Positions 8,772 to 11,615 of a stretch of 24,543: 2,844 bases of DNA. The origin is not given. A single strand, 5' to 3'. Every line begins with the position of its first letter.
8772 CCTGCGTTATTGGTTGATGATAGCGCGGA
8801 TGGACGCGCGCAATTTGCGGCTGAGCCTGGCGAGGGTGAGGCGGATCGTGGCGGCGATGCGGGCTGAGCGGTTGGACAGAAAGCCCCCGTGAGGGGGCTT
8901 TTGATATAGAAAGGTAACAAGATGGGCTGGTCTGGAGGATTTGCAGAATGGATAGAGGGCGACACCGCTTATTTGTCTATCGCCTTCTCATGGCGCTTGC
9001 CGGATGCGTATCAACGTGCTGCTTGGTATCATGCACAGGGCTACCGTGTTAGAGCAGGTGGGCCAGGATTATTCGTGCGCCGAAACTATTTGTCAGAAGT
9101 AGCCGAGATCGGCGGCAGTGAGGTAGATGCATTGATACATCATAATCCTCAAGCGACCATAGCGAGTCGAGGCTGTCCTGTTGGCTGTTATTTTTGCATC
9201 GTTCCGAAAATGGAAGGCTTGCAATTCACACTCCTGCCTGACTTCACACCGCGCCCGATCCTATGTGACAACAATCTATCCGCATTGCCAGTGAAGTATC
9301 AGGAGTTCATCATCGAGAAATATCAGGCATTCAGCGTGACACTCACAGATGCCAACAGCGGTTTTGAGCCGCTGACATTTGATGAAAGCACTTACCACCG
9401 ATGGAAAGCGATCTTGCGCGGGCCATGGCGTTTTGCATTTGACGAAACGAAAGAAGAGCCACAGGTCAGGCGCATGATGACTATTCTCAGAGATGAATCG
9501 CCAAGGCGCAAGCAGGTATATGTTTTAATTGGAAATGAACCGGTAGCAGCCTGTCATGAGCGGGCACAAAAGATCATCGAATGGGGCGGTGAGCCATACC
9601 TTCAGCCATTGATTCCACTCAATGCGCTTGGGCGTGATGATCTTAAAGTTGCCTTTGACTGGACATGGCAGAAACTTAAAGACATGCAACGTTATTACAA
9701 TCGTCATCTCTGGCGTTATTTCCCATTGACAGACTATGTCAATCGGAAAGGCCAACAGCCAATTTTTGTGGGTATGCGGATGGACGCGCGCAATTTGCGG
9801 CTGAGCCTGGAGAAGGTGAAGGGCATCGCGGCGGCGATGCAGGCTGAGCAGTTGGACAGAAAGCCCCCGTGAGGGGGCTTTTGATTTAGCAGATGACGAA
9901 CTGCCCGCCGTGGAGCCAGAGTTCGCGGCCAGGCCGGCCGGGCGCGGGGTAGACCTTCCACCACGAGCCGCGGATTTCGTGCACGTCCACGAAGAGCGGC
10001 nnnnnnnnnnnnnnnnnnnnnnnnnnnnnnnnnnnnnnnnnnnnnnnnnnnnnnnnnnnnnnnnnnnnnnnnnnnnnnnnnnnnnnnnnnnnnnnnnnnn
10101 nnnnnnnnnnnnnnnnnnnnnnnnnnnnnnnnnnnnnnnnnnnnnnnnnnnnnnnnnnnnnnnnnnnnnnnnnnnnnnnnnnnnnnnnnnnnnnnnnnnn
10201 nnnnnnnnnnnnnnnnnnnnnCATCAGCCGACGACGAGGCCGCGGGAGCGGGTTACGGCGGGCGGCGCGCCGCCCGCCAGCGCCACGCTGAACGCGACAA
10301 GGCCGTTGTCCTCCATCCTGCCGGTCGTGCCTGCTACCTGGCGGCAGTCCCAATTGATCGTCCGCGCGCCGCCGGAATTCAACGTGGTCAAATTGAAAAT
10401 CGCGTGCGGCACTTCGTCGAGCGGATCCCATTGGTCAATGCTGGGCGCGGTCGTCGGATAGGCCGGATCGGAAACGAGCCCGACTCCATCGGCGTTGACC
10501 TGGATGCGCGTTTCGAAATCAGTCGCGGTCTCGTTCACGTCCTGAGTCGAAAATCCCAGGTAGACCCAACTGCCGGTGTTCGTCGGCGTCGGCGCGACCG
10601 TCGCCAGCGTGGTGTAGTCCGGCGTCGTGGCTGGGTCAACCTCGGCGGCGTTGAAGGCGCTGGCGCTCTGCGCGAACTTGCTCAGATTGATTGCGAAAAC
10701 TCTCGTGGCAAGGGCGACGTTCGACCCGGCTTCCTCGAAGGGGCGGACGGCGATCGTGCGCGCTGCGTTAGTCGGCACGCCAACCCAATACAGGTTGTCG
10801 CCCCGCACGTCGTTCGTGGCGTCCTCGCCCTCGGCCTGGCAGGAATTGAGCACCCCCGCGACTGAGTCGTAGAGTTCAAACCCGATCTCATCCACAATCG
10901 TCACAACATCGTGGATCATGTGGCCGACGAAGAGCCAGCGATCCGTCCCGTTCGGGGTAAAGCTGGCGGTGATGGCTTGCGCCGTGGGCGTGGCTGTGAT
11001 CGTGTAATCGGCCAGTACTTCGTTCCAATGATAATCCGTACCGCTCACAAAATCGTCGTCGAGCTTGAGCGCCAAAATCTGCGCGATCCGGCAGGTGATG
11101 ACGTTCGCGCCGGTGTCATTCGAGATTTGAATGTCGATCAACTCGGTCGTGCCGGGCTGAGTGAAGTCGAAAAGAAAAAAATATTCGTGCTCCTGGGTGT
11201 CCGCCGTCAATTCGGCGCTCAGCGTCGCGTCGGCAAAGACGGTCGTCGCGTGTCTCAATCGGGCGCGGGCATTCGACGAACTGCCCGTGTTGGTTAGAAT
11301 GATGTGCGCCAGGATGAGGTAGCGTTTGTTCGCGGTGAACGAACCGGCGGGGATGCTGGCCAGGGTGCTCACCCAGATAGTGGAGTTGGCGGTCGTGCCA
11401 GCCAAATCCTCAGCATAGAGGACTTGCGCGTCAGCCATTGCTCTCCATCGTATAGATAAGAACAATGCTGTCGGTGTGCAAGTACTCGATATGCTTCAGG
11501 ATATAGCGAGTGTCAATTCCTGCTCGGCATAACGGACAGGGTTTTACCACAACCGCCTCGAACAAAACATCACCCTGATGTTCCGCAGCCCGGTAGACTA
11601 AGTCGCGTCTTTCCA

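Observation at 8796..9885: Orphan low-G+C radical-SAM enzyme inserted behind a duplicated terminator, next to the DNA methyltransferase: possible DNA-modification or other novel cargo function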

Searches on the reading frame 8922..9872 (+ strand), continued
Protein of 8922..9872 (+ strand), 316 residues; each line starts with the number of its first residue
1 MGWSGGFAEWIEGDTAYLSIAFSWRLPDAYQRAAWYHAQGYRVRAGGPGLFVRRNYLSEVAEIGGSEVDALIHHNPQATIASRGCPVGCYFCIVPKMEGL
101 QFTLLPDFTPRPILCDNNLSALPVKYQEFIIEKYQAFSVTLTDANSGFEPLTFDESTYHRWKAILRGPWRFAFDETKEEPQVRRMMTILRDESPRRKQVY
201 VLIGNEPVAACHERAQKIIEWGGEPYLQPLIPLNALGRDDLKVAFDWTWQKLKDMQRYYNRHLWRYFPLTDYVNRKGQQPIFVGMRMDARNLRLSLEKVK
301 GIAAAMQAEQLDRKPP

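Call 88: find_encoding_contigs(protein=P0001, flank=10000, max_places=3)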
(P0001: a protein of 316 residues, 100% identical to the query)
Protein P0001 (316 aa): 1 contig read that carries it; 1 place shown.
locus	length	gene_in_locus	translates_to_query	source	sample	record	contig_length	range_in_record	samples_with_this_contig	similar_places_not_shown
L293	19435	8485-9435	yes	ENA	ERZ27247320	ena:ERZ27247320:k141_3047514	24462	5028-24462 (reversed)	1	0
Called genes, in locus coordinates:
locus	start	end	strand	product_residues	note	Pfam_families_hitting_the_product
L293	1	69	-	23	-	?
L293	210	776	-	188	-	-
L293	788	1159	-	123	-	-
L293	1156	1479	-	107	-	PF01541:GIY-YIG (faint)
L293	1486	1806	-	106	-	-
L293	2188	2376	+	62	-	-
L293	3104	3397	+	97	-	-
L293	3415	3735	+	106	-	-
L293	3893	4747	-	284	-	PF02899:Phage_int_SAM_1 (weak), PF00589:Phage_integrase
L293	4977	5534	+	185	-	-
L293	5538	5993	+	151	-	-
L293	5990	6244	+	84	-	-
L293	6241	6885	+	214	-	-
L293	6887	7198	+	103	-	-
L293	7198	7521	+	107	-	-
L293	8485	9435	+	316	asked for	-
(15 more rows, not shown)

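Call 91: search_protein_families(library=phrogs, proteins=[L024:8905-9594:+, L001:6561-7046:+, L131:3433-3873:+, L008:9640-10407:+, L126:5416-5784:+, L126:6994-7272:+, L003:7321-7716:+, L004:2289-2627:+, L129:244-561:+, L001:5494-6198:+], max_evalue=0.001)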
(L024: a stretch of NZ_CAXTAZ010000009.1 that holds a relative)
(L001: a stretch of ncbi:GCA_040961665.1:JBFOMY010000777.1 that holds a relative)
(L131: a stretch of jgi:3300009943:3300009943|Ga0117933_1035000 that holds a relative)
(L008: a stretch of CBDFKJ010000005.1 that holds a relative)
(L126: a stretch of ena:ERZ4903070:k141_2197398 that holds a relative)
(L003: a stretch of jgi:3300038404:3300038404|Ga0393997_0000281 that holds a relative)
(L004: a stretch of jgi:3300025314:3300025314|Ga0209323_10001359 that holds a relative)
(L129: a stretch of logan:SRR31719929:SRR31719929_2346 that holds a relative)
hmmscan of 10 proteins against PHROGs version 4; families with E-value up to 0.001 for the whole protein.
L024:8905-9594:+ (229 aa): 4 families
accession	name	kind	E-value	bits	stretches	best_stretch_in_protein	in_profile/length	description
phrog_874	-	unknown function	4.9e-59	201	1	1-217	65-272/277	-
phrog_18361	-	unknown function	8.2e-16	59.5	1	124-199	1-83/92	-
phrog_28019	-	unknown function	2.5e-09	38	1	1-29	1-29/55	-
phrog_27495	-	unknown function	4.1e-07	30.9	1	2-72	6-91/186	-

L001:6561-7046:+ (161 aa): 1 family
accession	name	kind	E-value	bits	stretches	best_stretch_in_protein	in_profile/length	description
phrog_17260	-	unknown function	5.5e-53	180.1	1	1-150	1-151/158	-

L131:3433-3873:+ (146 aa): 2 families
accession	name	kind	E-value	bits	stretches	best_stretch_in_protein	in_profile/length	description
phrog_5935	-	unknown function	1.3e-22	81.3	1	1-114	7-120/155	-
phrog_5436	-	unknown function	1.5e-11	45.4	1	3-64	129-194/267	-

L008:9640-10407:+ (255 aa): 3 families
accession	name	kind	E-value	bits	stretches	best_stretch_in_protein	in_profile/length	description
phrog_1990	-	DNA, RNA and nucleotide metabolism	4.8e-72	243.8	1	5-254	8-239/290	Cas4-domain exonuclease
phrog_1706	-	DNA, RNA and nucleotide metabolism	4.2e-06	27.4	1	111-252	119-244/293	CRISPR/Cas system associated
phrog_2506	-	DNA, RNA and nucleotide metabolism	2.8e-05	24.5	0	113-253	191-336/342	exonuclease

L126:5416-5784:+ (122 aa): 0 families

L126:6994-7272:+ (92 aa): 0 families

L003:7321-7716:+ (131 aa): 0 families

L004:2289-2627:+ (112 aa): 0 families

L129:244-561:+ (105 aa): 0 families

L001:5494-6198:+ (234 aa): 1 family
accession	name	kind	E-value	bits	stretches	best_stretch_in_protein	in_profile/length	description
phrog_2045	-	unknown function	1.5e-69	235.7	1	1-215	1-237/299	-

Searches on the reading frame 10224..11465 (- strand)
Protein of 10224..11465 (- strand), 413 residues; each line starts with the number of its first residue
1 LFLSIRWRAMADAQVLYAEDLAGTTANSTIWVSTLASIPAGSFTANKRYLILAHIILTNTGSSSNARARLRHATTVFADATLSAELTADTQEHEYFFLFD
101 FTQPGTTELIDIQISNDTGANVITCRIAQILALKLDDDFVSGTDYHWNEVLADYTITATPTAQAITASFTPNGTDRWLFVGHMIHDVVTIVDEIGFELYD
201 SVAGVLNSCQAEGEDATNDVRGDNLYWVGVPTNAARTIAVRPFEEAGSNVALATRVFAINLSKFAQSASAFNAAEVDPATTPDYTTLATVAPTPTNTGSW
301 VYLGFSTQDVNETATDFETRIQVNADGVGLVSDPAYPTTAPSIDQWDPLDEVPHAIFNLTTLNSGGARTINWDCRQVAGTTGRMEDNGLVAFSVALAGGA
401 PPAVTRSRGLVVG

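Call 40: find_related_loci(query=window:10224-11465:-, collection=viral_contigs, flank=6000)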
Query window:10224-11465:- (413 aa) in viral_contigs; peptide patterns used: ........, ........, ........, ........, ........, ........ (x = any residue, [..] = any of these).
8 stretches matched a pattern, but none encodes a relative of the query by tblastn (E <= 1e-3).

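Call 54: search_protein_families(library=phrogs, proteins=[window:10224-11465:-], max_evalue=0.001)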
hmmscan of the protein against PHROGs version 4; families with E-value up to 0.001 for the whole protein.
window:10224-11465:- (413 aa): 0 families

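Call 73: search_protein_families(library=pfam, proteins=[window:10224-11465:-], max_evalue=0.01)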
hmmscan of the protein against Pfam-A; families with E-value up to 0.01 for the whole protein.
window:10224-11465:- (413 aa): 0 families

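Call 86: find_related_loci(query=window:10224-11465:-, collection=metagenome_contigs, flank=6000)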
Query window:10224-11465:- (413 aa) in metagenome_contigs; peptide patterns used: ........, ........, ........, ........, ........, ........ (x = any residue, [..] = any of these).
84 stretches matched a pattern, but none encodes a relative of the query by tblastn (E <= 1e-3).
